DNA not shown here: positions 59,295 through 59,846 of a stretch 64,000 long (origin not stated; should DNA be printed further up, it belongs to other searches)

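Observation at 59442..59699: MmoB/DmpM-like effector protein with no diiron monooxygenase partner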

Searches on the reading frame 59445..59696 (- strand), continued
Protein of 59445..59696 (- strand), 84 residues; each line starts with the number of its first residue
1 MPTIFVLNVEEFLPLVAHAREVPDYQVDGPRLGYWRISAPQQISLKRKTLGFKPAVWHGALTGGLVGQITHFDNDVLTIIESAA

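Call 32: find_homologous_proteins(query=P0170, max_evalue=0.001)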
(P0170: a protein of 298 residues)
Query P0170 (298 aa): 1858 proteins with E <= 0.001 among 7545 candidates; the best 120 are listed.
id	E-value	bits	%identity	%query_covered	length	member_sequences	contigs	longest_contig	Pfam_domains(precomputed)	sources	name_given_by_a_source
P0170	1.9e-200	682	100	100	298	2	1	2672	PF00903.32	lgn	-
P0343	1.3e-182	624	90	100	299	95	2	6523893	PF00903.32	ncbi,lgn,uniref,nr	ncbi:VOC family protein [Achromobacter insolitus]|uniref:VOC family protein n=1 Tax=Achromobacter in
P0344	1.0e-170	585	85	98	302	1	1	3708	PF00903.32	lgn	-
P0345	1.6e-160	551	81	99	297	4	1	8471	PF00903.32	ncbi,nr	ncbi:MAG: VOC family protein [Achromobacter sp.]|nr:VOC family protein [Achromobacter sp.]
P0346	1.3e-157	542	79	99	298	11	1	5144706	PF00903.32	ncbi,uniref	ncbi:VOC family protein [Bordetella petrii]|uniref:VOC family protein n=1 Tax=Bordetella petrii TaxI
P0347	1.5e-157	542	80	100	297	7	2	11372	PF00903.32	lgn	-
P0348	6.8e-156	536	79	99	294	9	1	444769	PF00903.32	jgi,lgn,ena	-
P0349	1.8e-155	535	79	98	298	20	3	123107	PF00903.32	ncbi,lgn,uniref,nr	ncbi:glyoxalase [Achromobacter sp. MYb9]|uniref:VOC family protein n=1 Tax=Achromobacter sp. MYb9 Ta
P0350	3.9e-154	530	81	94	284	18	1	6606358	PF00903.32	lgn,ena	-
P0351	4.3e-153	527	77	99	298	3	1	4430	PF00903.32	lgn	-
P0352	1.0e-151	522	76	99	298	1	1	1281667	PF00903.32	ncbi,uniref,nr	ncbi:VOC family protein [Bordetella genomosp. 13]|uniref:VOC family protein n=1 Tax=Bordetella genom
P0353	1.1e-149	516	76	98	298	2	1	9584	PF00903.32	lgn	-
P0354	1.9e-149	515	75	99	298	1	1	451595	PF00903.32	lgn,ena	-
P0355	2.2e-149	515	77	98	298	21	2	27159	PF00903.32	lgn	-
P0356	6.2e-149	513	75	98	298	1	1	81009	PF00903.32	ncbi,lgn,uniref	ncbi:VOC domain-containing protein [Bordetella sputigena]|uniref:VOC family protein n=1 Tax=Bordetel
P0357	8.1e-147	506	75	98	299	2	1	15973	PF00903.32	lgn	-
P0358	2.5e-146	505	73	100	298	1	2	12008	PF00903.32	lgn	-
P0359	1.7e-145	502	73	99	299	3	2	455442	PF00903.32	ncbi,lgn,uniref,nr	ncbi:VOC family protein [Allopusillimonas soli]|uniref:VOC family protein n=1 Tax=Allopusillimonas s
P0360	7.5e-143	493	73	99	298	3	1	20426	PF00903.32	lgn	-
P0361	5.1e-142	491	75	98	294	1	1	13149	PF00903.32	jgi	jgi:catechol 2,3-dioxygenase-like lactoylglutathione lyase family enzyme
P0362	7.5e-142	490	72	99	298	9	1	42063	PF00903.32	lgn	-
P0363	3.3e-141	488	72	98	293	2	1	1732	PF00903.32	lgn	-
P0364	1.5e-140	486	73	99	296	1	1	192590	PF00903.32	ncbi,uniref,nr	ncbi:Glyoxalase/Bleomycin resistance protein/Dioxygenase superfamily protein [Pigmentiphaga humi]|un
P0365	3.6e-140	485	73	98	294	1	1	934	PF00903.32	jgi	jgi:catechol 2,3-dioxygenase-like lactoylglutathione lyase family enzyme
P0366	9.7e-140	483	74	99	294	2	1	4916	PF00903.32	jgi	-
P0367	1.7e-139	482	74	96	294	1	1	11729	PF00903.32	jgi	jgi:catechol 2,3-dioxygenase-like lactoylglutathione lyase family enzyme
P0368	3.0e-139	482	72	97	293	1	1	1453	PF00903.32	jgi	-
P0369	5.2e-139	481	71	97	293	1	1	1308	PF00903.32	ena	-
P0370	6.0e-139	481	72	96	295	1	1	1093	PF00903.32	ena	-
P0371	9.5e-139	480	74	98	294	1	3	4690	PF00903.32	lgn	-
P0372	1.4e-138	479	74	95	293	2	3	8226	PF00903.32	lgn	-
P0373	1.6e-138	479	73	96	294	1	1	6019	PF00903.32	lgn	-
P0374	2.7e-138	478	72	99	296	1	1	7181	PF00903.32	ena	-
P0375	4.5e-138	478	70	98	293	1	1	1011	PF00903.32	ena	-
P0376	4.5e-138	478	73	95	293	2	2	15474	PF00903.32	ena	-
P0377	5.2e-138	477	72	99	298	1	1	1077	PF00903.32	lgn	-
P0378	6.4e-138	477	74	99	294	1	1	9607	PF00903.32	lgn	-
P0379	8.4e-138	477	71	98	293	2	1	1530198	PF00903.32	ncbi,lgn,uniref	ncbi:VOC family protein [Variovorax sp. LjRoot175]|uniref:VOC family protein n=1 Tax=Variovorax sp. 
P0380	1.5e-137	476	71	98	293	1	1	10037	PF00903.32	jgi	jgi:catechol 2,3-dioxygenase-like lactoylglutathione lyase family enzyme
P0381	1.8e-137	476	74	96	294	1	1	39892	PF00903.32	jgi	jgi:catechol 2,3-dioxygenase-like lactoylglutathione lyase family enzyme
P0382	2.5e-137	475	71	98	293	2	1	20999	PF00903.32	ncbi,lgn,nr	ncbi:MAG: VOC family protein [Variovorax sp.]|nr:MAG: VOC family protein [Variovorax sp.]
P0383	3.3e-137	475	71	98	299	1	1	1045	PF00903.32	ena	-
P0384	3.7e-137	475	71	99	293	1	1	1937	PF00903.32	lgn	-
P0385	4.8e-137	474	70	99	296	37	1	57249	PF00903.32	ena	-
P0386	5.8e-137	474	69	98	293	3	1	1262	PF00903.32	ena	-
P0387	6.1e-137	474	70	98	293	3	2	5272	PF00903.32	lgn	-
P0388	1.2e-136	473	74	96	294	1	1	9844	PF00903.32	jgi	jgi:catechol 2,3-dioxygenase-like lactoylglutathione lyase family enzyme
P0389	1.5e-136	473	71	98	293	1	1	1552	PF00903.32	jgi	jgi:catechol 2,3-dioxygenase-like lactoylglutathione lyase family enzyme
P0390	1.8e-136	472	71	96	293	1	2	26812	PF00903.32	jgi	jgi:catechol 2,3-dioxygenase-like lactoylglutathione lyase family enzyme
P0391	2.1e-136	472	71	98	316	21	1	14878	PF00903.32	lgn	-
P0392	3.1e-136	472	71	98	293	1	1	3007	PF00903.32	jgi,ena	-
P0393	3.6e-136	471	69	99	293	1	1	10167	PF00903.32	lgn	-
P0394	4.4e-136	471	70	97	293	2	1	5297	PF00903.32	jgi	jgi:catechol 2,3-dioxygenase-like lactoylglutathione lyase family enzyme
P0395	4.5e-136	471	71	95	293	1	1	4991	PF00903.32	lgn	-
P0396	7.8e-136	470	71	97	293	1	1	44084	PF00903.32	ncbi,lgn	-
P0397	7.8e-136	470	70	99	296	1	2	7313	PF00903.32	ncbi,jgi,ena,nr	ncbi:MAG: VOC family protein [Betaproteobacteria bacterium]|nr:MAG: VOC family protein [Betaproteoba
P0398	9.3e-136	470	70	97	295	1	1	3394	PF00903.32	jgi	jgi:catechol 2,3-dioxygenase-like lactoylglutathione lyase family enzyme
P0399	1.0e-135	470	70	97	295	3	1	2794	PF00903.32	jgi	-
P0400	2.0e-135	469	71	97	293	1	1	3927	PF00903.32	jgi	jgi:catechol 2,3-dioxygenase-like lactoylglutathione lyase family enzyme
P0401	3.0e-135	468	70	96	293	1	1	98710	PF00903.32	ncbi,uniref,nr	ncbi:VOC family protein [Variovorax guangxiensis]|uniref:VOC family protein n=1 Tax=Variovorax guang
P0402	3.1e-135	468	72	99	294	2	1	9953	PF00903.32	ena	-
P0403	3.4e-135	468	73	95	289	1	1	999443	PF00903.32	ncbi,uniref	ncbi:MAG: VOC family protein [Roseateles sp.]|uniref:VOC family protein n=1 Tax=Roseateles sp. TaxID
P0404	4.0e-135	468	71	97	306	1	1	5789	PF00903.32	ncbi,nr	ncbi:MAG: Glyoxalase/bleomycin resistance protein/dioxygenase [Rhodoferax sp.]|nr:Glyoxalase/bleomyc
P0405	4.1e-135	468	70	99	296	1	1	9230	PF00903.32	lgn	-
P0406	4.4e-135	468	70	96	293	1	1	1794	PF00903.32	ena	-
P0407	7.1e-135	467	71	99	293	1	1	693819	PF00903.32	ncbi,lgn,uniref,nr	ncbi:VOC family protein [Variovorax sp. EL159]|uniref:VOC family protein n=1 Tax=Variovorax sp. EL15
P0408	7.2e-135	467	72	99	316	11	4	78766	PF00903.32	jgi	jgi:catechol 2,3-dioxygenase-like lactoylglutathione lyase family enzyme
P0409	7.9e-135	467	71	98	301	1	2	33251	PF00903.32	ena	-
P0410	1.2e-134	466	73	95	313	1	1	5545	PF00903.32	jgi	jgi:catechol 2,3-dioxygenase-like lactoylglutathione lyase family enzyme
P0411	1.2e-134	466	73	99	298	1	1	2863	PF00903.32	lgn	-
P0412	1.5e-134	466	70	99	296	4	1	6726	PF00903.32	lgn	-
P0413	1.7e-134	466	70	100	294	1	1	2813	PF00903.32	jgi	jgi:catechol 2,3-dioxygenase-like lactoylglutathione lyase family enzyme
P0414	2.0e-134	466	75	94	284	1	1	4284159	PF00903.32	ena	-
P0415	2.2e-134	466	71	99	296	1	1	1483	PF00903.32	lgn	-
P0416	2.9e-134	465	69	98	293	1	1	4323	PF00903.32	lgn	-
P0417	3.4e-134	465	71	96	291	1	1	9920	PF00903.32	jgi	jgi:catechol 2,3-dioxygenase-like lactoylglutathione lyase family enzyme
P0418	4.1e-134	465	71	95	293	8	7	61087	PF00903.32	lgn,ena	-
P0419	5.0e-134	464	72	96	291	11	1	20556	PF00903.32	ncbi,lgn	ncbi:MAG: VOC family protein [Alphaproteobacteria bacterium]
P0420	5.0e-134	464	71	95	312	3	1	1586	PF00903.32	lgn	-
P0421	5.6e-134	464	71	98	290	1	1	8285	PF00903.32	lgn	-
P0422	5.8e-134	464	71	95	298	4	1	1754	PF00903.32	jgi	jgi:catechol 2,3-dioxygenase-like lactoylglutathione lyase family enzyme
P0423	6.6e-134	464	68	99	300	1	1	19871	PF00903.32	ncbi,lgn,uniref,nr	ncbi:VOC family protein [Pseudomonas sp.]|uniref:VOC family protein n=1 Tax=Pseudomonas sp. TaxID=30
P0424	6.8e-134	464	71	95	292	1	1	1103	PF00903.32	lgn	-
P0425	9.3e-134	463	73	95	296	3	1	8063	PF00903.32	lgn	-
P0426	1.2e-133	463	70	99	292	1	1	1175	PF00903.32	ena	-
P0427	1.7e-133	463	71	98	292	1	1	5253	PF00903.32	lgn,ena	-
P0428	1.9e-133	462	70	95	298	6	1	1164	PF00903.32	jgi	jgi:catechol 2,3-dioxygenase-like lactoylglutathione lyase family enzyme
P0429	2.1e-133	462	71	95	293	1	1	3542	PF00903.32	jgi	-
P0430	2.4e-133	462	72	96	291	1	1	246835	PF00903.32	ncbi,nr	ncbi:VOC family protein [Azospirillum sp. 412522]|nr:VOC family protein [Azospirillum sp. 412522] MB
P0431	4.3e-133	461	72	96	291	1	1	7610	PF00903.32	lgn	-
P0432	4.8e-133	461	70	95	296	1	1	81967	PF00903.32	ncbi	-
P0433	4.9e-133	461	72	95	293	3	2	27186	PF00903.32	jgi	-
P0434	5.0e-133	461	70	99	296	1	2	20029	PF00903.32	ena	-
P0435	5.4e-133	461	67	98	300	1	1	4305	PF00903.32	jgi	jgi:catechol 2,3-dioxygenase-like lactoylglutathione lyase family enzyme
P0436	5.6e-133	461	71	96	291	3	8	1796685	PF00903.32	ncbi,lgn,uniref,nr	ncbi:MAG: VOC family protein [Paraburkholderia sp.]|uniref:VOC family protein n=1 Tax=Paraburkholder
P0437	6.2e-133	461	69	99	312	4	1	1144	PF00903.32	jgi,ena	-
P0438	7.0e-133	461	72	96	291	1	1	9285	PF00903.32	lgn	-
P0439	8.7e-133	460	71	98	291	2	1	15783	PF00903.32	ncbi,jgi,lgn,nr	ncbi:MAG: Glyoxalase/bleomycin resistance protein/dioxygenase [Rhodospirillales bacterium]|jgi:catec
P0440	1.0e-132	460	72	96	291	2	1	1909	PF00903.32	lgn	-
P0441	1.1e-132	460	70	98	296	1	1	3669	PF00903.32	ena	-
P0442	1.1e-132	460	68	99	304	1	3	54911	PF00903.32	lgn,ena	-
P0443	1.3e-132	460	72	96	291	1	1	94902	PF00903.32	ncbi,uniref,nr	ncbi:VOC family protein [Azospirillum brasilense]|uniref:Glyoxalase n=1 Tax=Azospirillum brasilense 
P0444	1.4e-132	460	72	96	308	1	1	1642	PF00903.32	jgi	-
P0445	1.5e-132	460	71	96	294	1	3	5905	PF00903.32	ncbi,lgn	-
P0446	1.5e-132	459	69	99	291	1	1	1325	PF00903.32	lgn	-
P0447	2.1e-132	459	72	95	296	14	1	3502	PF00903.32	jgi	jgi:catechol 2,3-dioxygenase-like lactoylglutathione lyase family enzyme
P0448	2.9e-132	459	72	99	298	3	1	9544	PF00903.32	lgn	-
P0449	3.7e-132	458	70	95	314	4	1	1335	PF00903.32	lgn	-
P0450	4.7e-132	458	70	95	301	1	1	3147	PF00903.32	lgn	-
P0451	5.1e-132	458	71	96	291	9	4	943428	PF00903.32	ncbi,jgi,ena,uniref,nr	ncbi:VOC family protein [Azospirillum sp. CT11-132]|uniref:VOC family protein n=1 Tax=unclassified A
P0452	6.3e-132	457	68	99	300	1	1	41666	PF00903.32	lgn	-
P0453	8.6e-132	457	69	98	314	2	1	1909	PF00903.32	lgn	-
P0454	8.9e-132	457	69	95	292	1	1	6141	PF00903.32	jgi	jgi:catechol 2,3-dioxygenase-like lactoylglutathione lyase family enzyme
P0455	9.8e-132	457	70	98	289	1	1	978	PF00903.32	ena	-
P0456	1.0e-131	457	69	98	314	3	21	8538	PF00903.32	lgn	-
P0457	1.1e-131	457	74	94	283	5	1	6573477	PF00903.32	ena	-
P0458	1.2e-131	457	71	95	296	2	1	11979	PF00903.32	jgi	jgi:catechol 2,3-dioxygenase-like lactoylglutathione lyase family enzyme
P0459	1.3e-131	456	69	98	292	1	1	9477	PF00903.32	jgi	-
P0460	1.5e-131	456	71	97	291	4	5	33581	PF00903.32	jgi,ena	-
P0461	2.6e-131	455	70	98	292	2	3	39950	PF00903.32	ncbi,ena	-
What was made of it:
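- Tried and rejected: They occur in many finished or isolate genomes and are annotated by NCBI as single ~290-aa VOC proteins (call 32).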

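Call 33: find_encoding_contigs(protein=P0346, flank=9000, max_places=1)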
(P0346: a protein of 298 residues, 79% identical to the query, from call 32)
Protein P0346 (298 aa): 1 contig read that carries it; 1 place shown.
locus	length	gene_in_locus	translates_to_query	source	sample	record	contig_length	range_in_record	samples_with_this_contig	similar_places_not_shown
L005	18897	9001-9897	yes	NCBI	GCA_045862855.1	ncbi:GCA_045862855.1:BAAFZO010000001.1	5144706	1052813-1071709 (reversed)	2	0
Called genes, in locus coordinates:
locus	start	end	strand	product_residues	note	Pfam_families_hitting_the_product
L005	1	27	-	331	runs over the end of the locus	PF03401:TctC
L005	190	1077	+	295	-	PF00126:HTH_1, PF03466:LysR_substrate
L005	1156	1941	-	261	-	-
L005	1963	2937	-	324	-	PF00126:HTH_1, PF03466:LysR_substrate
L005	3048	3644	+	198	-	PF06684:AA_synth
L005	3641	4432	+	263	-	PF00561:Abhydrolase_1, PF12146:Hydrolase_4, PF12697:Abhydrolase_6, PF03096:Ndr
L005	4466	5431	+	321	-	PF03401:TctC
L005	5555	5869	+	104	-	PF12840:HTH_20, PF01022:HTH_5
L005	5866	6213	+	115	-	PF08327:AHSA1 (faint), PF10604:Polyketide_cyc2 (faint)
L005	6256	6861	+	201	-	PF00574:CLP_protease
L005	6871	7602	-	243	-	PF00440:TetR_N, PF21351:TetR_C_41 (faint), PF17932:TetR_C_24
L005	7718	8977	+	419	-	-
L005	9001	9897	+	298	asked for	PF00903:Glyoxalase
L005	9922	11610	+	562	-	PF00501:AMP-binding, PF13193:AMP-binding_C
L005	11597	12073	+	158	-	PF13279:4HBT_2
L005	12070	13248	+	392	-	PF03486:HI0933_like (faint), PF05834:Lycopene_cycl (weak), PF13450:NAD_binding_8 (faint), PF01494:FAD_binding_3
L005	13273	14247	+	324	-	PF03401:TctC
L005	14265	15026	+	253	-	PF17645:Amdase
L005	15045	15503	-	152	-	PF02627:CMD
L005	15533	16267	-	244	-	PF00106:adh_short, PF08659:KR, PF01370:Epimerase, PF13460:NAD_binding_10 (weak), PF13561:adh_short_C2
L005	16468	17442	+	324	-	PF06719:AraC_N, PF12833:HTH_18, PF00165:HTH_AraC (weak)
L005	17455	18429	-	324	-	PF03401:TctC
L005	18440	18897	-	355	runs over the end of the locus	PF02515:CoA_transf_3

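Call 34: find_encoding_contigs(protein=P0443, flank=9000, max_places=1)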
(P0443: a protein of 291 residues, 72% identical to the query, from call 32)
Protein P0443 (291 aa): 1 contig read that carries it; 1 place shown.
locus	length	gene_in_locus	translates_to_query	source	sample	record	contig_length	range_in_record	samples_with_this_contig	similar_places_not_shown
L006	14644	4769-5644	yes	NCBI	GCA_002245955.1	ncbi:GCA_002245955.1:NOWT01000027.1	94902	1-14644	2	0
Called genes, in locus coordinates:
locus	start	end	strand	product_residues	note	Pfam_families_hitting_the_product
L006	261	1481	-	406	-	PF07690:MFS_1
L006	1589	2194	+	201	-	PF00440:TetR_N, PF16925:TetR_C_13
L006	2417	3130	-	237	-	PF00440:TetR_N, PF17932:TetR_C_24, PF21351:TetR_C_41 (weak)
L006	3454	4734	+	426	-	-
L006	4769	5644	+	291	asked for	PF00903:Glyoxalase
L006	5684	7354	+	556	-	PF00501:AMP-binding, PF13193:AMP-binding_C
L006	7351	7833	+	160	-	PF13279:4HBT_2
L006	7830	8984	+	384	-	PF01494:FAD_binding_3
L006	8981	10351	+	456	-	PF00083:Sugar_tr, PF06609:TRI12 (faint), PF07690:MFS_1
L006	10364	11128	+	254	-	PF17645:Amdase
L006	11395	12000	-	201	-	PF02371:Transposase_20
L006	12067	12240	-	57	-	-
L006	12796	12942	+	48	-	-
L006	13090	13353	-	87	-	-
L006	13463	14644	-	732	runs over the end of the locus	PF00141:peroxidase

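Call 35: find_encoding_contigs(protein=P0423, flank=9000, max_places=1)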
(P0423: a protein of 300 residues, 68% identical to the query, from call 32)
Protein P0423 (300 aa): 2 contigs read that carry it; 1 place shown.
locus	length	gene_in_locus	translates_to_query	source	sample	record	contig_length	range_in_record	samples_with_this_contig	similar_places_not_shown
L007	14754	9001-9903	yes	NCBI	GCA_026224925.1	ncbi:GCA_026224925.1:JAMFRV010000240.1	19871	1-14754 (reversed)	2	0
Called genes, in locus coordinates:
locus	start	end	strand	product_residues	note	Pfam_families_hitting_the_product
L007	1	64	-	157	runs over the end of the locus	PF13577:SnoaL_4, PF14534:DUF4440, PF12680:SnoaL_2 (weak)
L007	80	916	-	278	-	PF00106:adh_short, PF08659:KR, PF13561:adh_short_C2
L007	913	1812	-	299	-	PF01370:Epimerase, PF05368:NmrA (weak), PF13460:NAD_binding_10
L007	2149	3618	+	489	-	PF00171:Aldedh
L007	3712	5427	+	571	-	PF00890:FAD_binding_2, PF01266:DAO, PF07992:Pyr_redox_2 (faint), PF12831:FAD_oxidored (weak)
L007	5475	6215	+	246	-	PF00106:adh_short, PF13561:adh_short_C2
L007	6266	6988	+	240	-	PF00106:adh_short, PF01370:Epimerase (weak), PF08659:KR, PF13561:adh_short_C2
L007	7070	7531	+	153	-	PF13577:SnoaL_4, PF12680:SnoaL_2 (weak)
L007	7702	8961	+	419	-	-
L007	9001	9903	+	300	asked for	PF00903:Glyoxalase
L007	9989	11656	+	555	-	PF00501:AMP-binding, PF13193:AMP-binding_C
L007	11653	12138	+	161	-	PF13279:4HBT_2, PF03061:4HBT (faint)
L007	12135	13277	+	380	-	PF03486:HI0933_like (faint), PF07992:Pyr_redox_2 (faint), PF13450:NAD_binding_8 (faint), PF01494:FAD_binding_3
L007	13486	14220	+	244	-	PF00106:adh_short, PF08659:KR (weak), PF13561:adh_short_C2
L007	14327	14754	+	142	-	PF00440:TetR_N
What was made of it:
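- A separate gene-order subfamily keeps the fused VOC next to the unknown protein and the ligase, not the flavoprotein (calls 33-35). In the second gene-order subfamily the fused VOC gene is separated from the flavoprotein by the ligase and thioesterase genes (calls 33-35).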

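Call 45: find_related_loci(query=A1, collection=genome_contigs, flank=10000)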
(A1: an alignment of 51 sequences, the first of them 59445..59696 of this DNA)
Query A1 (84 aa) in genome_contigs; peptide patterns used: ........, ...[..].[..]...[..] (x = any residue, [..] = any of these).
148 stretches matched a pattern; 106 encode a relative of the query (tblastn E <= 1e-3); the best 80 are kept; 80 distinct loci.
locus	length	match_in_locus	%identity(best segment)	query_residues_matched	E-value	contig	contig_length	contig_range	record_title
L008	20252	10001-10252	96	1-84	3e-52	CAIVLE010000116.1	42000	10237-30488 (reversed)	MAG: uncultured Burkholderiales bacterium isolate A1_bin-239 genome assembly, contig: bin-239:116/262, whole genome shot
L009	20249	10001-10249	96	1-83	3e-51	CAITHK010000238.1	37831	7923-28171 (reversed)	MAG: uncultured Burkholderiales bacterium isolate MJ1_bin-1164 genome assembly, contig: bin-1164:238/312, whole genome s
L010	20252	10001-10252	76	1-84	1e-39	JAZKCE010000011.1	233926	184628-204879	MAG: Pseudomonadota bacterium isolate ADI_H3L2_122-bin018_1 ADIH3L2_B018_1_000000000011, whole genome shotgun sequence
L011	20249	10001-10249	73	1-83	1e-38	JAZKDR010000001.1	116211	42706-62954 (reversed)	MAG: Pseudomonadota bacterium isolate DC_HB_01_SPN181219-bin059 DCHB01SPN_B059_0_000000000001, whole genome shotgun sequ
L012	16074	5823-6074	73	1-84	1e-38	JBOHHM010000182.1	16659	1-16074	MAG: Burkholderiaceae bacterium isolate M3-S_metawrap_bin.150 k127_2867334, whole genome shotgun sequence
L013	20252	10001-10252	73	1-84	3e-38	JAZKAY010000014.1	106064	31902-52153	MAG: Pseudomonadota bacterium isolate ADI_H3L2_1_122_18_3-bin053_1 ADIH3L21_B053_1_000000000014, whole genome shotgun se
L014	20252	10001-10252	70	1-84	2e-37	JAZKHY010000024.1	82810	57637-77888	MAG: Pseudomonadota bacterium isolate DC_SW_03_SPN07022020-bin041_1 DCSW031SPN_B041_1_000000000024, whole genome shotgun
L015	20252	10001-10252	71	1-84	2e-37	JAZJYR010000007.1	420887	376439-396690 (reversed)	MAG: Pseudomonadota bacterium isolate ADI_H1L3_4_122_18_3-bin012_1 ADIH1L34_B012_1_000000000007, whole genome shotgun se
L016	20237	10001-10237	76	1-79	3e-37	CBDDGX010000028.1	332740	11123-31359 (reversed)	MAG: Polaromonas sp. isolate ac4bd620-03e0-486a-8c28-c53d76f83517 genome assembly, contig: contig_28, whole genome shotg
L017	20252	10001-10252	71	1-84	2e-37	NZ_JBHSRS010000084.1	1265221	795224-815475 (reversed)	Polaromonas aquatica strain CCUG 39402 GCM70027143_26, whole genome shotgun sequence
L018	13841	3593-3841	72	1-83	1e-36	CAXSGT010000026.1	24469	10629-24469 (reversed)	MAG: uncultured Polaromonas sp. isolate private_X16_metawrap_bin.13 genome assembly, contig: private_X16_metawrap_bin.13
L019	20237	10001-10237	73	1-79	3e-36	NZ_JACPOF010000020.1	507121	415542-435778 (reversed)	MAG: Polaromonas sp. isolate NC_groundwater_594_Pr5_B-0.1um_59_23 alan_book_18_scaffold_350123, whole genome shotgun seq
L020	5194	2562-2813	67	1-84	4e-35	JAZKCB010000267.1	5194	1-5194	MAG: Pseudomonadota bacterium isolate ADI_H3L2_122-bin014 ADIH3L2_B014_0_000000000267, whole genome shotgun sequence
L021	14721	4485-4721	68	1-79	2e-34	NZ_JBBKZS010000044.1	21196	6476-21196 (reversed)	Variovorax robiniae strain KACC 18901 contig00044, whole genome shotgun sequence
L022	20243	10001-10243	70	1-81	2e-34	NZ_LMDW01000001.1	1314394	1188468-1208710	Variovorax sp. Root411 contig_1, whole genome shotgun sequence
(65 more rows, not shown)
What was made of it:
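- Checked: 80 species-level genomes carry it (call 45).
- The fused form is common in Achromobacter, Bordetella, Variovorax, Azospirillum, Paraburkholderia, Cupriavidus and Pseudomonas (calls 32, 45).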
